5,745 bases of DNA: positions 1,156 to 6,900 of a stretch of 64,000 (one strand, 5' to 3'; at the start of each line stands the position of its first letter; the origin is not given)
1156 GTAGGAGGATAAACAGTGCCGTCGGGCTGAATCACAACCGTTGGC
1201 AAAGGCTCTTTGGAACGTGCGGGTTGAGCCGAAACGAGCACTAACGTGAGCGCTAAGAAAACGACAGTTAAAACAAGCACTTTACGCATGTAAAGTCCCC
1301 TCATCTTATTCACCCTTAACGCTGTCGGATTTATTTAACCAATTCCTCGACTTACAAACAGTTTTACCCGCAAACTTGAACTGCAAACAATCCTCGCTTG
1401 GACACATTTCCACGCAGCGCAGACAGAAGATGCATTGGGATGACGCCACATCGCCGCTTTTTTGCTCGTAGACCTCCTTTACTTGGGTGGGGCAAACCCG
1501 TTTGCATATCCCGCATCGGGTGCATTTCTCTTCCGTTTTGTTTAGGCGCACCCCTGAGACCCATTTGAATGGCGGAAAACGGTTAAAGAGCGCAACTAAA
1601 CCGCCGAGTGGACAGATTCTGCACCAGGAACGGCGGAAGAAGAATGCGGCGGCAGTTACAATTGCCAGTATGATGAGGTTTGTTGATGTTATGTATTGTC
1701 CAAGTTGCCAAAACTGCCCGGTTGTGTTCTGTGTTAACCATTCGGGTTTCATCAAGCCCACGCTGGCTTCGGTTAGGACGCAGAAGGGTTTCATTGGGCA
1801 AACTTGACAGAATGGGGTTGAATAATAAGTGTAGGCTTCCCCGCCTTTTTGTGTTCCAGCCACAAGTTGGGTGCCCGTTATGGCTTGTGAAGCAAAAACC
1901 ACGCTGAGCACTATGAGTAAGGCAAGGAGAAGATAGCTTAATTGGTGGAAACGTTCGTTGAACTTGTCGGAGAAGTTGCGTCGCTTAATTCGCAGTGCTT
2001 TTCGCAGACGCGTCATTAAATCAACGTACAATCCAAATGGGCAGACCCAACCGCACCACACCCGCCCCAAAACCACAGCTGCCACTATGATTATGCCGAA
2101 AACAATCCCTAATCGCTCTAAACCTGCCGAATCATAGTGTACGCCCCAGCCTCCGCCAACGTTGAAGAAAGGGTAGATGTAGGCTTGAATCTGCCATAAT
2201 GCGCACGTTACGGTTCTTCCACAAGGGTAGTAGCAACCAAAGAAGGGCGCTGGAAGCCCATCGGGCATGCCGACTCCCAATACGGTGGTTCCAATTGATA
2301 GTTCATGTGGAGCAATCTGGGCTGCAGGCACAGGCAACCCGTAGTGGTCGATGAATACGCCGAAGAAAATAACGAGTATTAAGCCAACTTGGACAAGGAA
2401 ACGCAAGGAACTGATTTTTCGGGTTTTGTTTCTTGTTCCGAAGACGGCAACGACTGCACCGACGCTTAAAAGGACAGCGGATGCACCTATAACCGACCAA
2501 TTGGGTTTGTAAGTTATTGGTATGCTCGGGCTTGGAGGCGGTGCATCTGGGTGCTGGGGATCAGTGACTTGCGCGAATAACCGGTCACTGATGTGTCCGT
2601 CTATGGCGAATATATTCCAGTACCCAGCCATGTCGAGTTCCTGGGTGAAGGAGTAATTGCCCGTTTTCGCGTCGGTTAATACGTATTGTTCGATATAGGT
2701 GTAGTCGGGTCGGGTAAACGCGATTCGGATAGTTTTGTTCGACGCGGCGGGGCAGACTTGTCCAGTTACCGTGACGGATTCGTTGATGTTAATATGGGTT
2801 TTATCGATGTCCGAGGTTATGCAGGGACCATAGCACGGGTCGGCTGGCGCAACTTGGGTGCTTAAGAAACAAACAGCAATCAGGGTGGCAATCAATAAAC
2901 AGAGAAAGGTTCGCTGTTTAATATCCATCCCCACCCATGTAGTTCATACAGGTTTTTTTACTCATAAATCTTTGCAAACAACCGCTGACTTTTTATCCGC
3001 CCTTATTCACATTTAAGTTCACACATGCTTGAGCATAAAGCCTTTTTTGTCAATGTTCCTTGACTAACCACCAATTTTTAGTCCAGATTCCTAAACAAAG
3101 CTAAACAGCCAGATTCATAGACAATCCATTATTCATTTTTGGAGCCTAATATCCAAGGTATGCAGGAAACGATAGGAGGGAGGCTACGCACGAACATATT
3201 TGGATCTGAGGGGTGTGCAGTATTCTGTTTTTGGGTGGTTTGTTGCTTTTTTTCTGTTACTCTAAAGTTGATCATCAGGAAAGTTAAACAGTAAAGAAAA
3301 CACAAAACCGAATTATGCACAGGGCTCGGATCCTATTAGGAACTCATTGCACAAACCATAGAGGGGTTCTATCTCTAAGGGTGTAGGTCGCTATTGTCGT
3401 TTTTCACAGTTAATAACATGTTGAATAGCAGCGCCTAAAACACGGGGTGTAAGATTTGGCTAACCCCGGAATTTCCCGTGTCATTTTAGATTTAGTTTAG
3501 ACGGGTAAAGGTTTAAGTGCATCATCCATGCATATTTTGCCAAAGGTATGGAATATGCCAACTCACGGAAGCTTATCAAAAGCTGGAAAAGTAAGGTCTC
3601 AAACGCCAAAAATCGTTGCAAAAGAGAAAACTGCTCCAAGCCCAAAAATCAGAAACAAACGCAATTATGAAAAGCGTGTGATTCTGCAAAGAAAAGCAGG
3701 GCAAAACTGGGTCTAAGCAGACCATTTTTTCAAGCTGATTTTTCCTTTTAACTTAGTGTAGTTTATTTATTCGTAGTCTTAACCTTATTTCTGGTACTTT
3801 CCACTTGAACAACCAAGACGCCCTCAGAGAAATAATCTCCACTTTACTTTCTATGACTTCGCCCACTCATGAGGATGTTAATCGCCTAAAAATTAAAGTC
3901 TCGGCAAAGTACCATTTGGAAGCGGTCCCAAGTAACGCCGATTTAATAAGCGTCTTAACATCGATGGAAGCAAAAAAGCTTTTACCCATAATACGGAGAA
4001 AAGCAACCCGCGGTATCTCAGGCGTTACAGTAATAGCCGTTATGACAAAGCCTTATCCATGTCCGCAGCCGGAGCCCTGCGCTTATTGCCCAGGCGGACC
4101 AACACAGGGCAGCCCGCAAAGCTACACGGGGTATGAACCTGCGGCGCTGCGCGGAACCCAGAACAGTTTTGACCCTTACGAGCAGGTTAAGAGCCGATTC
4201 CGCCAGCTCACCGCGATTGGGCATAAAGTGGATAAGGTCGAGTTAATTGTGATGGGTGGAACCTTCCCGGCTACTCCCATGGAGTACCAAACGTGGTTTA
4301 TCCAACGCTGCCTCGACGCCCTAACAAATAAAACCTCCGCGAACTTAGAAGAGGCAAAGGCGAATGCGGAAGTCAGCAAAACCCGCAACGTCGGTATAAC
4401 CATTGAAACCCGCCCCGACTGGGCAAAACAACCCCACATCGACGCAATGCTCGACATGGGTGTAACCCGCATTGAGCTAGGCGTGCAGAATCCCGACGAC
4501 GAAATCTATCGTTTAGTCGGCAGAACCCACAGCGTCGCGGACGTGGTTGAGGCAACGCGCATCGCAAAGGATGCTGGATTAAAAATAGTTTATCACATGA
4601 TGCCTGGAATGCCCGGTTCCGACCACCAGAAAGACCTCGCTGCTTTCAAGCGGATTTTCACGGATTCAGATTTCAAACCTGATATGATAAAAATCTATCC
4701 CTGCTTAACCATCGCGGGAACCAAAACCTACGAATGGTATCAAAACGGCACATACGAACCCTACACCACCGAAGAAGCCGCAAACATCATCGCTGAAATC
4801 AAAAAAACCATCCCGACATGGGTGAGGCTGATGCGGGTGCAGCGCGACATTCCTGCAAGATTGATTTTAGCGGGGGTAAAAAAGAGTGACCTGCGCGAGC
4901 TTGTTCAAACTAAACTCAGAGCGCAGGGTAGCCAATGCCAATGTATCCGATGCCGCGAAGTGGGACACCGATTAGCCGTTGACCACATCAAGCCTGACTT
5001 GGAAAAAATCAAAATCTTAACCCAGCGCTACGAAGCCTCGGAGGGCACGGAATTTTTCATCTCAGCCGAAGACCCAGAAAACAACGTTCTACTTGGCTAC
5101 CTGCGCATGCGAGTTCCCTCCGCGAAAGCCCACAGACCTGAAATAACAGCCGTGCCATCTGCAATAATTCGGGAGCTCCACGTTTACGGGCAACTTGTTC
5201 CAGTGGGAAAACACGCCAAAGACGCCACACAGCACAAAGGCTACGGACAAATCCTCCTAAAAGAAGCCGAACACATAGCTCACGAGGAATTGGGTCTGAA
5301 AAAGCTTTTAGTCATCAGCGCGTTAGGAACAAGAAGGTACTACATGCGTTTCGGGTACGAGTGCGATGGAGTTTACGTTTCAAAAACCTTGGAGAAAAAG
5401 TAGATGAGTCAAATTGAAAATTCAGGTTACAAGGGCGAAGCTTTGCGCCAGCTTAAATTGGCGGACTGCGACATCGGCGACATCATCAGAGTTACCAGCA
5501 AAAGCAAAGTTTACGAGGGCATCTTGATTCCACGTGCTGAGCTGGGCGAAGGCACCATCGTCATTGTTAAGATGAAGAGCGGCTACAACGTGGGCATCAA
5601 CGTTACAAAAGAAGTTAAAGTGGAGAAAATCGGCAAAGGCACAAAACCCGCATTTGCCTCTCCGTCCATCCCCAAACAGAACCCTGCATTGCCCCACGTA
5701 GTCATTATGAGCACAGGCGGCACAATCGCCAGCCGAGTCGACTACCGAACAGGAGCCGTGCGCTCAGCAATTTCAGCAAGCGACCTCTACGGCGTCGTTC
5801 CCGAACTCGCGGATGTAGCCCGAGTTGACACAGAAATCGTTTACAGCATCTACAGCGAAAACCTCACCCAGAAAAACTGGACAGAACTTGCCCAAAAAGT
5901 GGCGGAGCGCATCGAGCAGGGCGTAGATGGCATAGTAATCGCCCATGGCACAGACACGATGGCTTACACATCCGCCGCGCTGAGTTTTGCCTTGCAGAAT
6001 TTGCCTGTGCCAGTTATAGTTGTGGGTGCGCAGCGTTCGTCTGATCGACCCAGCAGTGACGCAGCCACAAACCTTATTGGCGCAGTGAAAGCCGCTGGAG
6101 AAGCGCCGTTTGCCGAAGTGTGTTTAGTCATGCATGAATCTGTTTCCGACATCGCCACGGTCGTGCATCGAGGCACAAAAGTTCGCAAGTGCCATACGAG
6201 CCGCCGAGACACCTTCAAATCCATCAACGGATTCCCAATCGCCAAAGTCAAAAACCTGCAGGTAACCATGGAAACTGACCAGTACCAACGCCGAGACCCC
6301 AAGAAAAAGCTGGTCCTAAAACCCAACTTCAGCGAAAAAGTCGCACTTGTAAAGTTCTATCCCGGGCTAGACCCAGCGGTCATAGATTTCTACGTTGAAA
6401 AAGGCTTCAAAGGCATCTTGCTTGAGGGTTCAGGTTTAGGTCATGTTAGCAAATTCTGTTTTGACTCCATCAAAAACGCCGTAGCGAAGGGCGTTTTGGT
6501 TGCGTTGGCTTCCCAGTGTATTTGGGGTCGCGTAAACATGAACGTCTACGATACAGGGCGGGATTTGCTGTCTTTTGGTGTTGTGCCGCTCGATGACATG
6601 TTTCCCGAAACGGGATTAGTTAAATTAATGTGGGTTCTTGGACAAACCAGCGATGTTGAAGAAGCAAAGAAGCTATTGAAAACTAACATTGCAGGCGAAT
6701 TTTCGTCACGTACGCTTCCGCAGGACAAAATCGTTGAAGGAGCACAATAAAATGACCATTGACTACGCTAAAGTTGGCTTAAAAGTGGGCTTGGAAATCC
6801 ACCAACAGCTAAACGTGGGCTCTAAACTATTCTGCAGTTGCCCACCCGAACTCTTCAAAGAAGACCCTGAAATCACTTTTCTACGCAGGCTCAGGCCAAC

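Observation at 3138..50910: Dispersed non-coding ORB-like repeat family (6 copies) at accessory-block boundaries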

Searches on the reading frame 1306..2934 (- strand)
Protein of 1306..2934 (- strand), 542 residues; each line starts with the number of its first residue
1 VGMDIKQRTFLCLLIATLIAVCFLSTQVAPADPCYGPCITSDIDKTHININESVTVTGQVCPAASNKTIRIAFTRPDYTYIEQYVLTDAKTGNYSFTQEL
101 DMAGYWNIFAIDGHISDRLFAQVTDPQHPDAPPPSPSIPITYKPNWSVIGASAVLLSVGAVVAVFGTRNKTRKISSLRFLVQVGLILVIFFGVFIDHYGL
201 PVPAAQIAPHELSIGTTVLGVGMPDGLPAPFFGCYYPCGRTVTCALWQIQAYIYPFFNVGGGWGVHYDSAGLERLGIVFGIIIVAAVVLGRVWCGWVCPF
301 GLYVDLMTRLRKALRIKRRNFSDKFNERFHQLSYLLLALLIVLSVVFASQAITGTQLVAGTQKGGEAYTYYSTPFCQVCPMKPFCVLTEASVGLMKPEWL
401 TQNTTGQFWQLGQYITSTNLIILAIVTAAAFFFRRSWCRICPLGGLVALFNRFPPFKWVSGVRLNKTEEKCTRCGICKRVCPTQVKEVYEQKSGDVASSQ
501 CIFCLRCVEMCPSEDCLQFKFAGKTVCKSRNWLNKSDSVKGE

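Call 12: search_protein_families(library=pfam, proteins=[window:1306-2934:-])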
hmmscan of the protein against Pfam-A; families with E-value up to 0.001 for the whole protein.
window:1306-2934:- (542 aa): 6 families
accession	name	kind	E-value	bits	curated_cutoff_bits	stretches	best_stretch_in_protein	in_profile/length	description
PF12801.12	Fer4_5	-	8.7e-17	61.3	22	2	277-316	7-47/48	4Fe-4S binding domain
PF13237.11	Fer4_10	-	5.2e-09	36.3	25.5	1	466-512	4-53/53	4Fe-4S dicluster domain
PF12838.12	Fer4_7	-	1.4e-06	29.1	27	1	470-513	1-50/52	4Fe-4S dicluster domain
PF00037.32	Fer4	-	2.4e-06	27.6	21.1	1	468-484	5-21/24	4Fe-4S binding domain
PF13187.11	Fer4_9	-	1.2e-05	25.7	27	1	470-513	1-49/52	4Fe-4S dicluster domain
PF14697.11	Fer4_21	-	0.00017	22.1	35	1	468-518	5-58/59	4Fe-4S dicluster domain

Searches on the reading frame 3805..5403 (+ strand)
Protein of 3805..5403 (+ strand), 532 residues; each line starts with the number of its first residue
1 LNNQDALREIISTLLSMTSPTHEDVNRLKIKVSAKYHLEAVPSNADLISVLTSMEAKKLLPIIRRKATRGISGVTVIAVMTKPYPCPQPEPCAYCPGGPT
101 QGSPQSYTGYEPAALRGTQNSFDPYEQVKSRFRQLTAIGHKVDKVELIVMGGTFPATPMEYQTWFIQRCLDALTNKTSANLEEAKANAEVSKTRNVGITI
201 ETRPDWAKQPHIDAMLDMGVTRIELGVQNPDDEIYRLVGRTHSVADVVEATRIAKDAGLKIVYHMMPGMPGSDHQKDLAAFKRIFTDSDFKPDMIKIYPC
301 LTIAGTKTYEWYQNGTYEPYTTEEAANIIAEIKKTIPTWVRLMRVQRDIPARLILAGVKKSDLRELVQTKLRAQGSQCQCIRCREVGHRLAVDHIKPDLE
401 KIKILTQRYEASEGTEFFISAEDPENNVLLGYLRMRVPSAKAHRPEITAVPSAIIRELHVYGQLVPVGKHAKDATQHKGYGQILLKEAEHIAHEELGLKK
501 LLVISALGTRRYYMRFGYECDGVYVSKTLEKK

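Call 12: search_protein_families(library=pfam, proteins=[window:3805-5403:+])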
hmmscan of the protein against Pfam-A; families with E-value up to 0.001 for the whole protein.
window:3805-5403:+ (532 aa): 4 families
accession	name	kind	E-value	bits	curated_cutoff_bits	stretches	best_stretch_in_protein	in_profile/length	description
PF16199.10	Radical_SAM_C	-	2.6e-22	79.2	31.9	1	292-372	1-84/85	Radical_SAM C-terminal domain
PF04055.27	Radical_SAM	-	1.3e-17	64.9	29.5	1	92-274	11-156/166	Radical SAM superfamily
PF23613.1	ELP3_N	-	2.8e-13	50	27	1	5-69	3-68/70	ELP3 N-terminal domain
PF00583.31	Acetyltransf_1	-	0.00025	21.7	20.7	0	416-518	34-116/116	Acetyltransferase (GNAT) family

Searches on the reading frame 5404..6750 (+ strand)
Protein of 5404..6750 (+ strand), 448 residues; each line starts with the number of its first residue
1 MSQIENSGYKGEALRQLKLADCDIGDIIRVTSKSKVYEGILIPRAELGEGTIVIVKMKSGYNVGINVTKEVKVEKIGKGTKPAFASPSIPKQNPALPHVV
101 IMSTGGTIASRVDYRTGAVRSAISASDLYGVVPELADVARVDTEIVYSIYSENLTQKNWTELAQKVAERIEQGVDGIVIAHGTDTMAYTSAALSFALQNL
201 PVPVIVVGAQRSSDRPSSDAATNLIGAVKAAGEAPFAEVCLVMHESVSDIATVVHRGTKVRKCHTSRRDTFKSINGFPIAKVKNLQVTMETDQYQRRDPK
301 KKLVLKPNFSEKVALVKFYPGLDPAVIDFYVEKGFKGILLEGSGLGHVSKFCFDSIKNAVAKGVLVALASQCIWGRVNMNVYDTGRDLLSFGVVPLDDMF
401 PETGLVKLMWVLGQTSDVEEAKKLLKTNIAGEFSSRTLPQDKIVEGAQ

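Call 58: search_protein_families(library=pfam, proteins=[window:5404-6750:+], max_evalue=0.00001)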
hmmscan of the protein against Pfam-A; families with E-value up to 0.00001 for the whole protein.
window:5404-6750:+ (448 aa): 3 families
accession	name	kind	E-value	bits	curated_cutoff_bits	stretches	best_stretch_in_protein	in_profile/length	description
PF00710.25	Asparaginase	-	4.2e-63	212.8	22.5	1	98-292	1-190/193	Asparaginase, N-terminal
PF17763.6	Asparaginase_C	-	2.4e-33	114.9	34.6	1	312-424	1-113/114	Glutaminase/Asparaginase C-terminal domain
PF18195.6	GatD_N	-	3.9e-16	58.6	25.7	1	23-76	2-54/54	GatD N-terminal domain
